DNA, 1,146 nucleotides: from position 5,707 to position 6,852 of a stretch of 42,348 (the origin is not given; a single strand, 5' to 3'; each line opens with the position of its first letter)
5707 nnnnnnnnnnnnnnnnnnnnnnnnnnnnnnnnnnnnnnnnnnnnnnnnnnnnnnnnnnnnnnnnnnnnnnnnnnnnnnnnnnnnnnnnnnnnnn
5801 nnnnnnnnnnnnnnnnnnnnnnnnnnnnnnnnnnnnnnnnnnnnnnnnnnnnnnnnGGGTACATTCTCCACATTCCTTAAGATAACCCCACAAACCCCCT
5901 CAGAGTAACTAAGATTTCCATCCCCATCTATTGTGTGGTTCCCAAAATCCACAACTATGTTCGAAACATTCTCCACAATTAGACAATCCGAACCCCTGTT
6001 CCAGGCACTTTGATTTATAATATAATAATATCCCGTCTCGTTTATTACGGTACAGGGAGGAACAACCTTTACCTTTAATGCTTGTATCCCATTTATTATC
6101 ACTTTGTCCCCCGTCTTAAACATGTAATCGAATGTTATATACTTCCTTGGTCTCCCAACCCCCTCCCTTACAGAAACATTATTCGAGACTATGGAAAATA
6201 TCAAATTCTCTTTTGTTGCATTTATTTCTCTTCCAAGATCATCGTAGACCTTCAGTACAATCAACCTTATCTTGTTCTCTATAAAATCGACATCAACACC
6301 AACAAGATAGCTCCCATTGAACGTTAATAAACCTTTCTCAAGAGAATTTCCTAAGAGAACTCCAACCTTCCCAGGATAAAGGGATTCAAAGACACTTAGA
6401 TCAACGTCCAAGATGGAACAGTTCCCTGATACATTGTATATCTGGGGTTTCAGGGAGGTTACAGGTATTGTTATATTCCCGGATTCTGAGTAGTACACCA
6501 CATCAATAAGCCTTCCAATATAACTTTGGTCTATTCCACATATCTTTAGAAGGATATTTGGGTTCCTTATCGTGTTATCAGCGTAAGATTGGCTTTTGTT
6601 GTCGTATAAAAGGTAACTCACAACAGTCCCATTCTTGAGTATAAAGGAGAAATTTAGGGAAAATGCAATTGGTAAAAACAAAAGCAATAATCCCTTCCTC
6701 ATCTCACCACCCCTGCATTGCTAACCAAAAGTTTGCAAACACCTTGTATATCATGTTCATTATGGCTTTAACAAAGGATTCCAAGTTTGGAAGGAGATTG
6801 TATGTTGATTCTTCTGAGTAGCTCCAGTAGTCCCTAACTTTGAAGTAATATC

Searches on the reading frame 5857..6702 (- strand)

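Call 10: search_protein_families(library=pfam, proteins=[window:5857-6702:-], max_evalue=0.1)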
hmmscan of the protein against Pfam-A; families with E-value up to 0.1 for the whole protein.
window:5857-6702:- (282 aa): 1 family
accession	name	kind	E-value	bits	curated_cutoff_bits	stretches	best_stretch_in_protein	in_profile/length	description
PF22768.1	SPP1_Dit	-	0.095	13.4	25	0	177-211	22-53/97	Siphovirus-type tail component, C-terminal domain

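Call 11: search_protein_families(library=ncbifam, proteins=[window:5857-6702:-], max_evalue=0.1)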
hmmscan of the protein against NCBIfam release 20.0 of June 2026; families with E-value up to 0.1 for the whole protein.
window:5857-6702:- (282 aa): 0 families
